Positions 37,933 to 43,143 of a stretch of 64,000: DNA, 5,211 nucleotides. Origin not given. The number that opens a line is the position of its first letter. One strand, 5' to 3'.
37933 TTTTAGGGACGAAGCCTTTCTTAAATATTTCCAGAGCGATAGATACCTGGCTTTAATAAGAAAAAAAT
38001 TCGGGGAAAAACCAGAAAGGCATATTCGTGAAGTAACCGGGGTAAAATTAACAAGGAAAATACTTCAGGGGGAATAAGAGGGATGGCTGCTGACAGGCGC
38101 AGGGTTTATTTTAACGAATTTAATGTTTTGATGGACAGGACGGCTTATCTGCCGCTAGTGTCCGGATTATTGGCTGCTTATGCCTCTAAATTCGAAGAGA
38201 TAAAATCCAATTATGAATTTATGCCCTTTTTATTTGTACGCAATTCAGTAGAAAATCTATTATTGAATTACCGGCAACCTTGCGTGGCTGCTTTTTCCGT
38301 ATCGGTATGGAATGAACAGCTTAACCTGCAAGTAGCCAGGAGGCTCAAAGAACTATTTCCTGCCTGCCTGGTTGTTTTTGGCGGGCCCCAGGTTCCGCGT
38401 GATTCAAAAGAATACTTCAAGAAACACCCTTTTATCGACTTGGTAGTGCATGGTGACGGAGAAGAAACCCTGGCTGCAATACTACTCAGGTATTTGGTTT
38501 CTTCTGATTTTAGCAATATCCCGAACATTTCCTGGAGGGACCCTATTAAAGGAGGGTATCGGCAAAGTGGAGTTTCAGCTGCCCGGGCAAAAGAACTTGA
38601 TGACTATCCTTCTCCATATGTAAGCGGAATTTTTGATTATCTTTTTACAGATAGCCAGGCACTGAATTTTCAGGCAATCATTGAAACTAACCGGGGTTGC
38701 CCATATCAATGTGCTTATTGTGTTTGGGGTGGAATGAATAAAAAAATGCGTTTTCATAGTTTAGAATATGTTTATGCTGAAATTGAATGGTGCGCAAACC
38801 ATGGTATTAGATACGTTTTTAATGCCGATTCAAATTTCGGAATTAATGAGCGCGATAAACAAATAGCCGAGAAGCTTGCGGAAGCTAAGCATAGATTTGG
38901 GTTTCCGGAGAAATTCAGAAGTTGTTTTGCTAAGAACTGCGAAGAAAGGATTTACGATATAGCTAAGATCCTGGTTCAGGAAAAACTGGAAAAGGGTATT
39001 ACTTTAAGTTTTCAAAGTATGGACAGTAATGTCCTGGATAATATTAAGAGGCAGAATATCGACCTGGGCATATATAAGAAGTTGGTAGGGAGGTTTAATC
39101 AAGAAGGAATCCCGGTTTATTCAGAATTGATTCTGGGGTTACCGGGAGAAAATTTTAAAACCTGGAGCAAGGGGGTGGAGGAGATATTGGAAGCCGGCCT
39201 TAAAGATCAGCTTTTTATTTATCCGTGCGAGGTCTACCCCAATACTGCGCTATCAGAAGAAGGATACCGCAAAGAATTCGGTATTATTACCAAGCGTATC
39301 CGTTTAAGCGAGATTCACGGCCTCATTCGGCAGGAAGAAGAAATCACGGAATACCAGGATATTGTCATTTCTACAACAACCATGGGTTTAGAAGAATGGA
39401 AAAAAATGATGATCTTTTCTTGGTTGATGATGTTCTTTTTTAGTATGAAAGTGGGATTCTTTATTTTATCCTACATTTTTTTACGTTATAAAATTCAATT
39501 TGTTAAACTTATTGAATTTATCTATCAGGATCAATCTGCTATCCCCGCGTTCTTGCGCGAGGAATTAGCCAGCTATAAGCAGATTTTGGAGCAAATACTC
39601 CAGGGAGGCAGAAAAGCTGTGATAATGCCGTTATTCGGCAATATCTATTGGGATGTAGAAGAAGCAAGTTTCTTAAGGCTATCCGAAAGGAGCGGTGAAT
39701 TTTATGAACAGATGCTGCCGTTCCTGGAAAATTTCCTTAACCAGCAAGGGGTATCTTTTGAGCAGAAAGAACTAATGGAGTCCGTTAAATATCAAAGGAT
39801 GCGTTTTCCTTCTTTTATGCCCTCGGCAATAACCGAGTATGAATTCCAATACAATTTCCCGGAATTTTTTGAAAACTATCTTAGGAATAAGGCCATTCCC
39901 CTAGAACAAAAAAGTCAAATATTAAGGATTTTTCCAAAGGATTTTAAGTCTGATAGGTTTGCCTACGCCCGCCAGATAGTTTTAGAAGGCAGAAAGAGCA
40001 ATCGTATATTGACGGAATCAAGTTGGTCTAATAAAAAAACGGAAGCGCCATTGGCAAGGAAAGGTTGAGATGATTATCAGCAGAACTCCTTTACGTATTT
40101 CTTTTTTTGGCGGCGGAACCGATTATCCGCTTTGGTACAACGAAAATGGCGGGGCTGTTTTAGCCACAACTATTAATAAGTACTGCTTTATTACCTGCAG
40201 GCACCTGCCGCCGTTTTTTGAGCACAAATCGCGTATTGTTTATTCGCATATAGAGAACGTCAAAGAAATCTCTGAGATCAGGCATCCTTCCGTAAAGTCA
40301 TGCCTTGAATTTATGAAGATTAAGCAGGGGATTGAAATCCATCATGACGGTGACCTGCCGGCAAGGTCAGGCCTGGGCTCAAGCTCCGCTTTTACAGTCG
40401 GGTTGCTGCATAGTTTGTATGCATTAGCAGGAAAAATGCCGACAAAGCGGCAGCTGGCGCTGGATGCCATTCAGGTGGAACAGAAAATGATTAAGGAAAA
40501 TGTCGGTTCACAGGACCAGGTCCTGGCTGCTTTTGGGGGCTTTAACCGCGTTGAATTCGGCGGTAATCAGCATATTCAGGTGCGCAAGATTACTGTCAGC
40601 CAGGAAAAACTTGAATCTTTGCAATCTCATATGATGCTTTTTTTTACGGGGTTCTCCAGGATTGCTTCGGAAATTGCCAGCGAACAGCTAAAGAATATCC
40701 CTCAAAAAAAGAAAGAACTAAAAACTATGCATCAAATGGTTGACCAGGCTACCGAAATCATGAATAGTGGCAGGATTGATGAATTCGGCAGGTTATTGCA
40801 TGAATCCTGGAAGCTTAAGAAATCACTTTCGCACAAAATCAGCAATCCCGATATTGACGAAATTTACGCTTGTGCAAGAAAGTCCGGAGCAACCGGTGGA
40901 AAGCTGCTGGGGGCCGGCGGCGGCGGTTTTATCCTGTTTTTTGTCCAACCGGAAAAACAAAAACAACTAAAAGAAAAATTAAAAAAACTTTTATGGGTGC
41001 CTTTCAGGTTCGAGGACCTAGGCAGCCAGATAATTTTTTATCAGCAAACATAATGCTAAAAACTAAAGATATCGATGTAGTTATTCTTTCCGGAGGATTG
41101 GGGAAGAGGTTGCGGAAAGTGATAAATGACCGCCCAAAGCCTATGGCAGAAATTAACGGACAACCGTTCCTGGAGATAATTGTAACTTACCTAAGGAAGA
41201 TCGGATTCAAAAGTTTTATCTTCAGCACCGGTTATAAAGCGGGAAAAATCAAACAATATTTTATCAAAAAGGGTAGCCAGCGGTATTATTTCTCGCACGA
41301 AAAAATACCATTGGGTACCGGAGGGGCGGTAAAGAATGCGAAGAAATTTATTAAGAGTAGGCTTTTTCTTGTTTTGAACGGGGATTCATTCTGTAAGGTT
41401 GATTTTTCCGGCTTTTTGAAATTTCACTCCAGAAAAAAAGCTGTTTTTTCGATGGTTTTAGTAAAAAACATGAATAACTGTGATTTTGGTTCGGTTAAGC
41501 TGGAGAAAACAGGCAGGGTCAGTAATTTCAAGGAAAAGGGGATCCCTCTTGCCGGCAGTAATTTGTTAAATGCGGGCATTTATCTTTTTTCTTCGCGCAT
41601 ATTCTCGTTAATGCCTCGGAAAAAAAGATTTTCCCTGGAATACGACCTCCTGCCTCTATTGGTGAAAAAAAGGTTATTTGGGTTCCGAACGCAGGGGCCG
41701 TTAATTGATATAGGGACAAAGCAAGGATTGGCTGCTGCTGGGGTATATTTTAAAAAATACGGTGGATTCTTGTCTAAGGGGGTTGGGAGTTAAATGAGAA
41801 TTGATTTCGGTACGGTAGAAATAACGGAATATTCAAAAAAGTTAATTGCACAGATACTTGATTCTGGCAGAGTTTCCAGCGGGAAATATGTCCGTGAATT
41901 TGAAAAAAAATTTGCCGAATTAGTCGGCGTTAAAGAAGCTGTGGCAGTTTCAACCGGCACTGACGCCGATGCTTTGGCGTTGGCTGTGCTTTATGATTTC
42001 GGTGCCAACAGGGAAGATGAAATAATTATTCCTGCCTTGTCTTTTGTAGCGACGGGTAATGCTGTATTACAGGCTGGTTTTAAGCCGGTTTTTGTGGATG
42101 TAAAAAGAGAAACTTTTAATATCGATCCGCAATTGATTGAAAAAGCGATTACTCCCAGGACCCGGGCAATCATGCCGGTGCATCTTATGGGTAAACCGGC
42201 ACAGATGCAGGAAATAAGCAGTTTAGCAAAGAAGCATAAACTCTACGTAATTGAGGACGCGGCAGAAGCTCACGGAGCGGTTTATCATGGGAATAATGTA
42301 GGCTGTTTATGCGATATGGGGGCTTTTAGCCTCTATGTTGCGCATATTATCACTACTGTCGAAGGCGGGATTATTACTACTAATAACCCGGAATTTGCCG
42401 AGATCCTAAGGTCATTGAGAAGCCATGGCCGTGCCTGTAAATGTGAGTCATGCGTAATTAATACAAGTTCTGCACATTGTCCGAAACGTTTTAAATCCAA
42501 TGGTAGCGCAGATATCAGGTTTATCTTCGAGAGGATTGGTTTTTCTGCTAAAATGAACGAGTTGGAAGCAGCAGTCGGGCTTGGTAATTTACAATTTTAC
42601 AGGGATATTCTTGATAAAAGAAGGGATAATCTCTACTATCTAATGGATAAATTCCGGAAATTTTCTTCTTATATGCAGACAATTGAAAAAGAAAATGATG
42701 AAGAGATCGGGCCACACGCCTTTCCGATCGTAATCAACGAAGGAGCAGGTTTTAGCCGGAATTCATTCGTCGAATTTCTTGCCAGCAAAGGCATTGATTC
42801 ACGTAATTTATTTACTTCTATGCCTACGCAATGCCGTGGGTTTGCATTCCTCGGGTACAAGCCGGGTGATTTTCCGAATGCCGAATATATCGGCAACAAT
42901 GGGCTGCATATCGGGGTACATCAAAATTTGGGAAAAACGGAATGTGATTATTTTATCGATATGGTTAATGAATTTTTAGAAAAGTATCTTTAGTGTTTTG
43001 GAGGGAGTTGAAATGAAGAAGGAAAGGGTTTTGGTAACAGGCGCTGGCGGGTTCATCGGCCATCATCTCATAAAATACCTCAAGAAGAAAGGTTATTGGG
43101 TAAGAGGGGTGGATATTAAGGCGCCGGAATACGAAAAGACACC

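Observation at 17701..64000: About 46 kb, 43-gene, single-strand translationally coupled glycan super-operon behind one promoter and one EPS-type MarR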

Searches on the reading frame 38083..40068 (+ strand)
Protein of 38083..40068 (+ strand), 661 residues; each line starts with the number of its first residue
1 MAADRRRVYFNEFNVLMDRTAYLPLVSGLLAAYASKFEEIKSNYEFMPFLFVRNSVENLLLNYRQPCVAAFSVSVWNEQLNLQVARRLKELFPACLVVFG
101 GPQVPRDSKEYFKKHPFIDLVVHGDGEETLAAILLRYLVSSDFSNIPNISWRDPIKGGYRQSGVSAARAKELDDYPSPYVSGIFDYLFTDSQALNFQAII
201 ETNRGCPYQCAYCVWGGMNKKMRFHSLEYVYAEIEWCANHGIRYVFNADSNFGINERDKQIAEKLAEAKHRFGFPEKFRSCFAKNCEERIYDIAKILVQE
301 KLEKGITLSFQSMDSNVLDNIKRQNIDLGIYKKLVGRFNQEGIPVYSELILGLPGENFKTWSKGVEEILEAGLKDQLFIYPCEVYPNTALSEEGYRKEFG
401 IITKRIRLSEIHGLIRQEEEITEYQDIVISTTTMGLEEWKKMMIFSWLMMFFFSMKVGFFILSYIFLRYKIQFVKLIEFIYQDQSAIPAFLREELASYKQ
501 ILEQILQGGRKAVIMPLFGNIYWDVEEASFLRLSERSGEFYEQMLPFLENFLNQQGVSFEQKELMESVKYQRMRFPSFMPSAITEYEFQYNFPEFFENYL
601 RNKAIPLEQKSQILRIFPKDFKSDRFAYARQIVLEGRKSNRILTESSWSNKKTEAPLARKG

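Call 6: search_protein_families(library=pfam, proteins=[window:38083-40068:+], max_evalue=0.001)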
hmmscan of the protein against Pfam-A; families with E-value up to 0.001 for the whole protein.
window:38083-40068:+ (661 aa): 2 families
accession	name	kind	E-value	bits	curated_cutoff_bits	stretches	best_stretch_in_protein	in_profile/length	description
PF04055.27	Radical_SAM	-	1.4e-12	48.5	29.5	1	201-361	2-159/166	Radical SAM superfamily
PF02310.24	B12-binding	-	1.8e-05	25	32.1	1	64-133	50-120/121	B12 binding domain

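Call 13: search_protein_families(library=ncbifam, proteins=[window:38083-40068:+], max_evalue=0.001)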
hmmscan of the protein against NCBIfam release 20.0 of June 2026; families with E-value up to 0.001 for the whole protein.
window:38083-40068:+ (661 aa): 26 families (the best 25 are shown)
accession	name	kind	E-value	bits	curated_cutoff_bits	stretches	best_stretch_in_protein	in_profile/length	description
NF033712.0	B12_rSAM_KedN5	subfamily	4.1e-80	269.8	700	1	22-407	15-402/624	KedN5 family methylcobalamin-dependent radical SAM C-methyltransferase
TIGR04479.1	bcpD_PhpK_rSAM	subfamily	1.4e-20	73.2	600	1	49-368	95-406/504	PhpK family radical SAM P-methyltransferase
TIGR03471.1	HpnJ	equivalog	2e-19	69.8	577.6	1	79-392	82-385/472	hopanoid biosynthesis associated radical SAM protein HpnJ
TIGR04013.1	B12_SAM_MJ_1487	hypoth_equivalog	1e-18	67.4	251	1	63-368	42-330/382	TIGR04013 family B12-binding domain/radical SAM domain-containing protein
NF050148.1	rSAM_ApyD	equivalog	7.4e-18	64.3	750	1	80-356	89-351/645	RiPP biosynthesis radical SAM protein ApyD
TIGR03975.1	rSAM_ocin_1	subfamily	2.5e-17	62.6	281.85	1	51-269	116-337/606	RiPP maturation radical SAM C-methyltransferase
TIGR02026.1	BchE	equivalog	1.8e-14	53.5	481.35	1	64-258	62-256/497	magnesium-protoporphyrin IX monomethyl ester anaerobic oxidative cyclase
NF038361.1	rSAM_Sden_1168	equivalog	4e-13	48.8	575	1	100-366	176-446/560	Sden_1168 family B12-binding radical SAM P-methyltransferase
TIGR04295.1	B12_rSAM_oligo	hypoth_equivalog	5.4e-12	45.1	400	1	101-275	108-275/422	TIGR04295 family B12-binding domain-containing radical SAM protein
TIGR00089.1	TIGR00089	subfamily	8.5e-12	44.6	251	1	188-374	131-321/429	MiaB/RimO family radical SAM methylthiotransferase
NF033070.1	rSAM_AprD4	equivalog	1.3e-11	44.1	500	1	197-391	196-387/456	AprD4 family radical SAM diol-dehydratase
TIGR04072.2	rSAM_ladder_B12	equivalog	1.7e-11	43.4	360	1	178-397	165-375/443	lipid biosynthesis B12-binding/radical SAM protein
TIGR04190.1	B12_SAM_Ta0216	equivalog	1.3e-10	40.5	500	1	82-217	97-237/554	TIGR04190 family B12-binding domain/radical SAM domain protein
TIGR04014.1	B12_SAM_MJ_0865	equivalog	1.4e-09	37.3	360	1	118-244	90-208/434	methyl-coenzyme M reductase glutamine C-methyltransferase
NF010916.0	PRK14336.1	equivalog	2.7e-09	36.3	606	1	198-432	126-360/418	tRNA (N6-isopentenyl adenosine(37)-C2)-methylthiotransferase MiaB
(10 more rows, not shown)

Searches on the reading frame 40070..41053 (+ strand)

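Call 6: search_protein_families(library=pfam, proteins=[window:40070-41053:+], max_evalue=0.001)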
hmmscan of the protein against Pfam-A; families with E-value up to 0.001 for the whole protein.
window:40070-41053:+ (327 aa): 2 families
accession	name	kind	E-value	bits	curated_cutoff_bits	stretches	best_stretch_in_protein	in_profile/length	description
PF08544.19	GHMP_kinases_C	-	2.8e-14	53.7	21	1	232-306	6-81/85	GHMP kinases C terminal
PF00288.32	GHMP_kinases_N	-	1.5e-13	51.1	22.3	1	76-157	4-87/87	GHMP kinases N terminal domain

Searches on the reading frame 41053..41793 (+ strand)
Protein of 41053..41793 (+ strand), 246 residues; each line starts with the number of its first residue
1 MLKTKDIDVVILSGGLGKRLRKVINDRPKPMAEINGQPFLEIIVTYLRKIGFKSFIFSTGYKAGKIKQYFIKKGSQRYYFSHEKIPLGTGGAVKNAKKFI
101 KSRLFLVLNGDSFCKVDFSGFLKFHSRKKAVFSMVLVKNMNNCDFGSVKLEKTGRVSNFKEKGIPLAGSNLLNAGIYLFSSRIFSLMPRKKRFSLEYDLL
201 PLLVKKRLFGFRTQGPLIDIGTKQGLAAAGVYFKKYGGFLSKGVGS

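Call 6: search_protein_families(library=pfam, proteins=[window:41053-41793:+], max_evalue=0.001)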
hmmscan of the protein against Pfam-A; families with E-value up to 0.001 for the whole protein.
window:41053-41793:+ (246 aa): 2 families
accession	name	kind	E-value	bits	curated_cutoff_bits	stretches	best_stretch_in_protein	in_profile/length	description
PF00483.29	NTP_transferase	-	9.9e-28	97.8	21.2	1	10-226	3-235/245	Nucleotidyl transferase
PF12804.13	NTP_transf_3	-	1.7e-07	32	27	1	9-111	1-95/160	MobA-like NTP transferase domain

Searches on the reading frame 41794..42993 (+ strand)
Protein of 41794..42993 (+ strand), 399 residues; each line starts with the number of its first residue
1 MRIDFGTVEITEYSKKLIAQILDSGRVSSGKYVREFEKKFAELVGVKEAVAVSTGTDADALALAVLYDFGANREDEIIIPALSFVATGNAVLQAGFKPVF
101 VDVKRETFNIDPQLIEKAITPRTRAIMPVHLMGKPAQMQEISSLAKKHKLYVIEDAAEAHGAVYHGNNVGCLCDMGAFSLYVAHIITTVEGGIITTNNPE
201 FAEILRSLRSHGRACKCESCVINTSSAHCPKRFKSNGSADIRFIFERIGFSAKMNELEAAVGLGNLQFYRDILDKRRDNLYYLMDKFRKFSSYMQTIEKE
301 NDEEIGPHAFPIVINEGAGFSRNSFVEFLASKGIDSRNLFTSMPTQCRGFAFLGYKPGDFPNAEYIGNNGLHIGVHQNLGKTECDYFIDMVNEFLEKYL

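Call 6: search_protein_families(library=pfam, proteins=[window:41794-42993:+], max_evalue=0.001)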
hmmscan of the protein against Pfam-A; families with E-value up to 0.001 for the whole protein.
window:41794-42993:+ (399 aa): 5 families
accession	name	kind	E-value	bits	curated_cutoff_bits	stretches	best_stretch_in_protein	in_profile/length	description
PF01041.23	DegT_DnrJ_EryC1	-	2.9e-97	326.5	19.8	1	10-391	3-359/360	DegT/DnrJ/EryC1/StrS aminotransferase family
PF00155.27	Aminotran_1_2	-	3.8e-09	36.6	19.7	1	32-166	43-194/361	Aminotransferase class I and II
PF01212.27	Beta_elim_lyase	-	7.3e-07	29.2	27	1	30-158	31-171/288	Beta-eliminating lyase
PF01053.26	Cys_Met_Meta_PP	-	1.3e-06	27.7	27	1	34-220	55-238/381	Cys/Met metabolism PLP-dependent enzyme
PF00266.25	Aminotran_5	-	1.4e-06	28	21.5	1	30-163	42-183/371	Aminotransferase class-V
